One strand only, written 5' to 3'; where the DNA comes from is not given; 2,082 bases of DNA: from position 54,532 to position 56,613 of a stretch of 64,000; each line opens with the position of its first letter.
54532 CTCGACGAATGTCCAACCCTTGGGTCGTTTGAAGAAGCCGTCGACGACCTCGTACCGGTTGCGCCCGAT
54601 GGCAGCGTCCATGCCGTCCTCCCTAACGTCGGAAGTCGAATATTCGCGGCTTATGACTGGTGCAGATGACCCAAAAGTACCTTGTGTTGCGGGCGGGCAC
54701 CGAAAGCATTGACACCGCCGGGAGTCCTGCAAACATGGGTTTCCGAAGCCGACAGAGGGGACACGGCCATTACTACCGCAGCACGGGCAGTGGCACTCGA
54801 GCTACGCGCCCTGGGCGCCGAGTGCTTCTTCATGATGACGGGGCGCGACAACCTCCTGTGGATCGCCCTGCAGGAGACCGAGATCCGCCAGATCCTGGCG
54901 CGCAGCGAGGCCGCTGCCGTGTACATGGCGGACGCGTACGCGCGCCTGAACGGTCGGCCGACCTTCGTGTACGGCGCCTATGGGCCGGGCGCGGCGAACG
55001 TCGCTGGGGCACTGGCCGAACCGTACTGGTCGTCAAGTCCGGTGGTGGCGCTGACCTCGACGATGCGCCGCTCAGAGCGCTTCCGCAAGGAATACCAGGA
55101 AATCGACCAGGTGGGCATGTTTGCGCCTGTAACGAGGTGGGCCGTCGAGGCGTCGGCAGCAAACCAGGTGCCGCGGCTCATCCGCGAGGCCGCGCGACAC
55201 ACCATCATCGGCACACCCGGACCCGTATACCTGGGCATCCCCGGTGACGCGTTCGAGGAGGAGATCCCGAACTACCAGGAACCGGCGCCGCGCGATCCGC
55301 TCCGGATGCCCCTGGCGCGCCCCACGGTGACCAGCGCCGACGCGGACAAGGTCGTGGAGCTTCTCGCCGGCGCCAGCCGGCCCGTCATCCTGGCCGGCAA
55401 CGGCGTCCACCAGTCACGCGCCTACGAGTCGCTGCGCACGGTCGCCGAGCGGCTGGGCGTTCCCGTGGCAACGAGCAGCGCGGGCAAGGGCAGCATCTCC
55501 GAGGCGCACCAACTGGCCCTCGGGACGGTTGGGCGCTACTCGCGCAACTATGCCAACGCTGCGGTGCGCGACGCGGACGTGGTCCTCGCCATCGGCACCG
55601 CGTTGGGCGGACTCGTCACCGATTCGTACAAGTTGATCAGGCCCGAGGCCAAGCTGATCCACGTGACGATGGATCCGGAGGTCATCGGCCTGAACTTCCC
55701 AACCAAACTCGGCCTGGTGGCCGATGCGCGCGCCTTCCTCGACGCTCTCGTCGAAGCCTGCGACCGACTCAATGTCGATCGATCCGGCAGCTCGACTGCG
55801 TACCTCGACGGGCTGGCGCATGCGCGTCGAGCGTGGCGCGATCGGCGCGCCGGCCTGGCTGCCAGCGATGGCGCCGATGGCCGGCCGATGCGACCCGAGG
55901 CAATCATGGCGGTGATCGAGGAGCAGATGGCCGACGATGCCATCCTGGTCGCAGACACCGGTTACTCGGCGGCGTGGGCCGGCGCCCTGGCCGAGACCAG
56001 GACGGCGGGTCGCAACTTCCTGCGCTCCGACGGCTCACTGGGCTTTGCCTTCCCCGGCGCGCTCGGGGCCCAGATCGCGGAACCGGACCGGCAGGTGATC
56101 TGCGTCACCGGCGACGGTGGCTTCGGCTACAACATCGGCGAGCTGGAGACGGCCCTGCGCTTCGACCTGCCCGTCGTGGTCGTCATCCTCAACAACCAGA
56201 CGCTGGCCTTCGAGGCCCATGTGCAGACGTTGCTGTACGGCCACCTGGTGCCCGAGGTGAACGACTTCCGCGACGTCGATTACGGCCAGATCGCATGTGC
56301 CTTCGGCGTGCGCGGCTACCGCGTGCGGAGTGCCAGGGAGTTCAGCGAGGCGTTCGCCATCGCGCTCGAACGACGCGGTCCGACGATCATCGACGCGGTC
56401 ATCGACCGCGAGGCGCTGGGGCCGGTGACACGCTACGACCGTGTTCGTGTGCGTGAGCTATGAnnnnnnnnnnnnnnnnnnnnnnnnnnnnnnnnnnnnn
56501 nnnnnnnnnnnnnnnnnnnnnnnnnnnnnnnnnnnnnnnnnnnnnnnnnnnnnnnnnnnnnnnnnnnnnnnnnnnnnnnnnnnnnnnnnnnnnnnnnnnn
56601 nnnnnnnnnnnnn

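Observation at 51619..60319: Compact NRPS-like biosynthetic locus next to tRNA-Gly: A-PCP-TE synthetase, duplicated PCP-TE, PPTase, ThDP enzyme, NHL propeller, cyclase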

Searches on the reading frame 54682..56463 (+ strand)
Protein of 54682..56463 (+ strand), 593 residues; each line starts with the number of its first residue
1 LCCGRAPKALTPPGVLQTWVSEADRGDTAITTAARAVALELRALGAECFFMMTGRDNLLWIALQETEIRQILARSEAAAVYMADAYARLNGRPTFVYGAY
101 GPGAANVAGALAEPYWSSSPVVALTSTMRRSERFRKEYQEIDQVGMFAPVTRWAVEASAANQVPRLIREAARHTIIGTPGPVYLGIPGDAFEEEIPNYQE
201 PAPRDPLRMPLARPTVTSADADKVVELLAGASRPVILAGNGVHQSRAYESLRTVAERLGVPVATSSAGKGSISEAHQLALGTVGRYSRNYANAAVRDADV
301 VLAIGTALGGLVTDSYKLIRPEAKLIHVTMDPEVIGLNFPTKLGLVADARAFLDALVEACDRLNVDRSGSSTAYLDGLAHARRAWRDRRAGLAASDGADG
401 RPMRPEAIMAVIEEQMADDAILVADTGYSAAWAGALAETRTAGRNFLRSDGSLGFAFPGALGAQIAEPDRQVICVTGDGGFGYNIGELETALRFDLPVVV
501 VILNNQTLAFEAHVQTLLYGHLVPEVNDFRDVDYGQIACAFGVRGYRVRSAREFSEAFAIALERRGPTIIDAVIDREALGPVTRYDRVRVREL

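Call 5: search_protein_families(library=pfam, proteins=[window:54682-56463:+], max_evalue=0.01)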
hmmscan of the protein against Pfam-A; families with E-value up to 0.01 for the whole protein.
window:54682-56463:+ (593 aa): 3 families
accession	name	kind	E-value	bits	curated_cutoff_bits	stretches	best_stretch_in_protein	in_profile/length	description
PF00205.28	TPP_enzyme_M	-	8.8e-39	132.8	30.4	1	222-356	2-137/137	Thiamine pyrophosphate enzyme, central domain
PF02775.26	TPP_enzyme_C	-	9.2e-36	123.4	21.9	1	425-571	1-150/151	Thiamine pyrophosphate enzyme, C-terminal TPP binding domain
PF02776.23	TPP_enzyme_N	-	3.2e-25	88.6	26.8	1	32-146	2-119/119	Thiamine pyrophosphate enzyme, N-terminal TPP binding domain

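Call 6: search_protein_families(library=ncbifam, proteins=[window:54682-56463:+], max_evalue=0.001)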
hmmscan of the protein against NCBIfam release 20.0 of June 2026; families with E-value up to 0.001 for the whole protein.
window:54682-56463:+ (593 aa): 54 families (the best 25 are shown)
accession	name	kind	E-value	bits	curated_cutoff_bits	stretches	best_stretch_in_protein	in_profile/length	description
NF004772.0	PRK06112.1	subfamily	8.3e-119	397.5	673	1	25-587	8-572/578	acetolactate synthase catalytic subunit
NF004919.0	PRK06276.1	equivalog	1.8e-103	346.8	866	1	34-578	4-542/582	acetolactate synthase large subunit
TIGR00118.1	acolac_lg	equivalog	1.8e-102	343.6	538.35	1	33-577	3-537/557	biosynthetic-type acetolactate synthase large subunit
NF006052.0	PRK08199.1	subfamily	2.7e-95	319.8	539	1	30-590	7-553/559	thiamine pyrophosphate protein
NF004710.0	PRK06048.1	equivalog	7.9e-91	305.2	976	1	30-578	7-541/561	acetolactate synthase large subunit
NF006187.0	PRK08322.1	equivalog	4e-90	302.8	509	1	37-575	8-529/548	acetolactate synthase large subunit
NF005039.0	PRK06456.1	equivalog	1.6e-82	277.8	868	1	61-581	37-551/572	acetolactate synthase large subunit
NF005713.0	PRK07525.1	subfamily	4e-80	269.9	620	1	66-586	42-573/592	sulfoacetaldehyde acetyltransferase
NF005824.0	PRK07710.1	equivalog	1.1e-79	268.3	976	1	41-575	27-549/573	acetolactate synthase large subunit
NF006122.0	PRK08266.1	subfamily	2.1e-79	267.5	571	1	30-577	3-527/543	hypothetical protein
NF005651.0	PRK07418.1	subfamily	1e-78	265.1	942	1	59-577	52-562/617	acetolactate synthase large subunit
NF008431.0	PRK11269.1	equivalog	3.9e-78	263.4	791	1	33-577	6-558/591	glyoxylate carboligase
NF005228.0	PRK06725.1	equivalog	7e-78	262.2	991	1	30-577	15-548/571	acetolactate synthase large subunit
NF006524.0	PRK08978.1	equivalog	2.9e-76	256.9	738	1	34-577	4-527/548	acetolactate synthase 2 catalytic subunit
TIGR03457.1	sulphoacet_xsc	equivalog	4.1e-76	256.6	676.4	1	66-587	38-568/579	sulfoacetaldehyde acetyltransferase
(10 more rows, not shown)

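Call 22: search_solved_structures(query=window:54835-56463:+, max_evalue=1e-20)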
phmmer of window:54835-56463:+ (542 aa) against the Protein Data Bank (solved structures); distinct sequences matched with E-value up to 1e-20: 127 (the best 60 are shown).
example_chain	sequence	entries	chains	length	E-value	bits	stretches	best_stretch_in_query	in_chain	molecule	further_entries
8xod_A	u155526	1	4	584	8.2e-69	235.8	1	14-532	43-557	BbmA-G484F complex with CBOA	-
8x3x_A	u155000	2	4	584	1.2e-68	235.3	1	14-532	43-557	BbmA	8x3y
7u25_A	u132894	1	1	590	2.1e-55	191.5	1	13-524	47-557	Acetolactate synthase, chloroplastic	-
8beo_A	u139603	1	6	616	8.3e-55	189.6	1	16-526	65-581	Glyoxylate carboligase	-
8i01_A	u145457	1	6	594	9.7e-55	189.4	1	16-526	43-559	Glyoxylate carboligase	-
2pan_A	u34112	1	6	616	1.1e-54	189.2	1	16-526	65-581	Glyoxylate carboligase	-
8i08_A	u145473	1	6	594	1.3e-54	188.9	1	16-526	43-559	Glyoxylate carboligase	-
8i05_A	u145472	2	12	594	1.3e-54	188.9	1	16-526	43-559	Glyoxylate carboligase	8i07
6lpi_A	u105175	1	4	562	1.8e-54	188.5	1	12-305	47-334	Acetolactate synthase isozyme 1 large subunit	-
3e9y_A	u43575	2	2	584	2.6e-54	187.9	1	13-524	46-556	Acetolactate synthase, chloroplastic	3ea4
7stq_A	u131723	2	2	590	3.7e-54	187.4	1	13-524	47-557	Acetolactate synthase, chloroplastic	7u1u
7tzz_A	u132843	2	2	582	6.6e-54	186.6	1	13-524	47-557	Acetolactate synthase, chloroplastic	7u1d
6u9h_A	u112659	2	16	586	9.4e-54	186.1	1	13-524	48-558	Acetolactate synthase, chloroplastic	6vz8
8et5_A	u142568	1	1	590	9.5e-54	186.1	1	13-524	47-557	Acetolactate synthase, chloroplastic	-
1ybh_A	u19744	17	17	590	9.6e-54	186.1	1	13-524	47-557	Acetolactate synthase, chloroplast | Acetolactate synthase | Acetolactate synthase, chloroplastic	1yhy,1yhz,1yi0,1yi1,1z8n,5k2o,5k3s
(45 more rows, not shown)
